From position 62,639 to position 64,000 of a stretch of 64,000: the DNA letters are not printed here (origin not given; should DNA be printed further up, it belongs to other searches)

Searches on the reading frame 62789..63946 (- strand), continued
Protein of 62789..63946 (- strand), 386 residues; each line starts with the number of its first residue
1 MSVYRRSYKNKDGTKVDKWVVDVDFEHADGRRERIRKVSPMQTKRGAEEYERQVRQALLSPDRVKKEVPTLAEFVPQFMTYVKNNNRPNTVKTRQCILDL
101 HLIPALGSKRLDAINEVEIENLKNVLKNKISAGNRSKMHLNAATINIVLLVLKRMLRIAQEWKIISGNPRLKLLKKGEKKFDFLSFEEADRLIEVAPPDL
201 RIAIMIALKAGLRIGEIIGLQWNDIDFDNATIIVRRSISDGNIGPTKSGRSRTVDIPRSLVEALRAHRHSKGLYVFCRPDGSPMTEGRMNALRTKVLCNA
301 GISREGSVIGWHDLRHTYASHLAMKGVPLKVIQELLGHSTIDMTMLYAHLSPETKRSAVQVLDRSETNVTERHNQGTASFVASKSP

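Call 34: search_dna_similar(query=window:62789-63946:-, collection=phages, mode=protein, max_rows=12)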
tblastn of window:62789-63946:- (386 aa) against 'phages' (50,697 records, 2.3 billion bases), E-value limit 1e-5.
Records with a match: 3353; places in all: 3387; records where one place covers at least 80% of the query: 1016.
Best place of each record, by identity: <60% 3353.
By first word of the organism name: Mycobacterium 701; Streptococcus 596; Gordonia 196; Bacteriophage 175; Staphylococcus 163; Escherichia 149; Vibrio 106; Salmonella 104; Paenibacillus 87; Pseudomonas 73; and 119 more.
By host as written in the record: Mycobacterium smegmatis mc2 155 462; - 438; Gordonia terrae 3612 165; Mycobacterium smegmatis mc#155 103; Staphylococcus aureus 60; Listeria monocytogenes 43; Klebsiella pneumoniae 40; Escherichia coli 39; and 1069 more.
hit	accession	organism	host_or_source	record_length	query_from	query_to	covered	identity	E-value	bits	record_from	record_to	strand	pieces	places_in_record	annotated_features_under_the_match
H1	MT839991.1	Bacteriophage sp.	human fecal samples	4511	9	363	92%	30.0%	1e-27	120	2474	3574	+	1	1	record has no annotation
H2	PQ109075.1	Thermus phage Lalka8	Thermus thermophilus HB8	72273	2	359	93%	28.8%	3e-18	93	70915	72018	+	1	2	integrase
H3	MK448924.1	Streptococcus phage Javan384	Streptococcus parauberis KCTC_11537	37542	8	361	92%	28.8%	9e-17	88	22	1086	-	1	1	mobile element protein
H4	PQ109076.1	Thermus phage Lalka27a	Thermus thermophilus HB27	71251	2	359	93%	28.5%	5e-18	92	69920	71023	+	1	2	integrase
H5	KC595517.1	Brevibacillus phage Abouo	Brevibacillus laterosporus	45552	20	363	89%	29.5%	8e-26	115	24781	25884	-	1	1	integrase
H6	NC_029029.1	Brevibacillus phage Abouo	Brevibacillus laterosporus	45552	20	363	89%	29.5%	8e-26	115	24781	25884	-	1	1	integrase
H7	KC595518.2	Brevibacillus phage Davies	Brevibacillus laterosporus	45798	20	363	89%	29.5%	8e-26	115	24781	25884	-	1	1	integrase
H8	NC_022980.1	Brevibacillus phage Davies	Brevibacillus laterosporus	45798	20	363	89%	29.5%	8e-26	115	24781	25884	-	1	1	integrase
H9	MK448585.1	Streptococcus satellite phage Javan625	Streptococcus uberis B362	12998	8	363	92%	28.5%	6e-24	109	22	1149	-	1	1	integrase/recombinase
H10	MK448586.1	Streptococcus satellite phage Javan627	Streptococcus uberis C5072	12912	8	363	92%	28.5%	6e-24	109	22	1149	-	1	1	integrase/recombinase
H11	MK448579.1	Streptococcus satellite phage Javan619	Streptococcus uberis 6780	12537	8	363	92%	28.2%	6e-24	109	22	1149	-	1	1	integrase/recombinase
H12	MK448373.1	Streptococcus satellite phage Javan225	Streptococcus gallolyticus DD02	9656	11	369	93%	28.0%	4e-22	104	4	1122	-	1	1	integrase/recombinase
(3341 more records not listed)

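Call 48: find_encoding_contigs(protein=P0134, flank=6000, max_places=2)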
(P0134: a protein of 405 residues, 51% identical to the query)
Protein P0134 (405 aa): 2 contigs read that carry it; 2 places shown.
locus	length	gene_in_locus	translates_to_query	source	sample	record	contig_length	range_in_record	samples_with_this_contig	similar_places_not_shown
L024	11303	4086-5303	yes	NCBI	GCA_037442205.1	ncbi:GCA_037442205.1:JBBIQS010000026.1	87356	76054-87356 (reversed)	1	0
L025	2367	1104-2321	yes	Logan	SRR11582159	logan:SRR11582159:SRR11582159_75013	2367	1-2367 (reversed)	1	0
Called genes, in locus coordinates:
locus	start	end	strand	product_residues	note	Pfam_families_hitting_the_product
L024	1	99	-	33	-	?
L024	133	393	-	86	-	PF01381:HTH_3 (weak), PF15943:YdaS_toxin (weak)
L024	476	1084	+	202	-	PF13560:HTH_31 (weak), PF01381:HTH_3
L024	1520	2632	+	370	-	PF10544:T5orf172 (weak), PF13455:MUG113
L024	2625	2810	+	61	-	-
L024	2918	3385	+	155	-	-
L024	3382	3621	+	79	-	-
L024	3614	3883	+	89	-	-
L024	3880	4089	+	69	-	PF12728:HTH_17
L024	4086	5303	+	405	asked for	PF14659:Phage_int_SAM_3, PF00589:Phage_integrase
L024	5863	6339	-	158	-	-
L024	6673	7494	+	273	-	-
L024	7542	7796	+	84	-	-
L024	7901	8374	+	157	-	-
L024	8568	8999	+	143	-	-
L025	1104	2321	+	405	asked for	PF14659:Phage_int_SAM_3, PF00589:Phage_integrase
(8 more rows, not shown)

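Call 49: find_encoding_contigs(protein=P0159, flank=6000, max_places=2)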
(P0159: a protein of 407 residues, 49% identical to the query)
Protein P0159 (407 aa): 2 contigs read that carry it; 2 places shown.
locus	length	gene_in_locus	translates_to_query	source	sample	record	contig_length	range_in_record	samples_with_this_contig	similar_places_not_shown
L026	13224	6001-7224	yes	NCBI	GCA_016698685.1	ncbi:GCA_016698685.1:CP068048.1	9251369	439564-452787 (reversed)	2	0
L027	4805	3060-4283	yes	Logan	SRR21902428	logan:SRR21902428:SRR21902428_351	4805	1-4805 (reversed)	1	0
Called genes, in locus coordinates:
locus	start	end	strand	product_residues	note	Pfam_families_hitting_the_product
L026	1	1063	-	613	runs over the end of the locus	PF00069:Pkinase, PF07714:PK_Tyr_Ser-Thr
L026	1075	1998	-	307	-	PF09544:DUF2381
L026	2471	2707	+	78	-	-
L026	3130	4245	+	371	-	-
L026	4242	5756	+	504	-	PF19263:DUF5906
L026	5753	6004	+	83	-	PF12728:HTH_17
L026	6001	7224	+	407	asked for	PF14659:Phage_int_SAM_3 (faint), PF00589:Phage_integrase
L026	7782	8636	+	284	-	PF20240:DUF6597, PF00165:HTH_AraC (faint), PF12833:HTH_18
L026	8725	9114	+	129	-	PF00903:Glyoxalase, PF12681:Glyoxalase_2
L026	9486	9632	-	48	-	-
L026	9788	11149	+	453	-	-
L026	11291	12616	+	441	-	PF03448:MgtE_N, PF00571:CBS, PF01769:MgtE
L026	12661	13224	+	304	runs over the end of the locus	PF22000:DUF6929, PF21851:DUF6910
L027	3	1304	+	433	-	?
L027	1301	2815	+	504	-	PF19263:DUF5906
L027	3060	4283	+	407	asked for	PF14659:Phage_int_SAM_3 (faint), PF00589:Phage_integrase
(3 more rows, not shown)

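Call 61: find_related_loci(query=window:62789-63946:-, collection=viral_contigs, flank=6000)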
Query window:62789-63946:- (386 aa) in viral_contigs; peptide patterns used: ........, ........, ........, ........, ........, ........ (x = any residue, [..] = any of these).
5 stretches matched a pattern; 2 encode a relative of the query (tblastn E <= 1e-3); 2 distinct loci.
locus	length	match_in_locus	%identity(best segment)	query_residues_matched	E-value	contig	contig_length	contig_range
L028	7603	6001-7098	27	8-365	6e-25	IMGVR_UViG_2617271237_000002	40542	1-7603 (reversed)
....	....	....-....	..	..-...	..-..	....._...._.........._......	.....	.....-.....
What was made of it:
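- Tried and rejected: A viral_contigs scan with the integrase (26-27% identity, call 61) and a tblastn of the phage collection (all hits below 60%; 30% or less among the 12 listed, call 34) gave no close phage relative.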
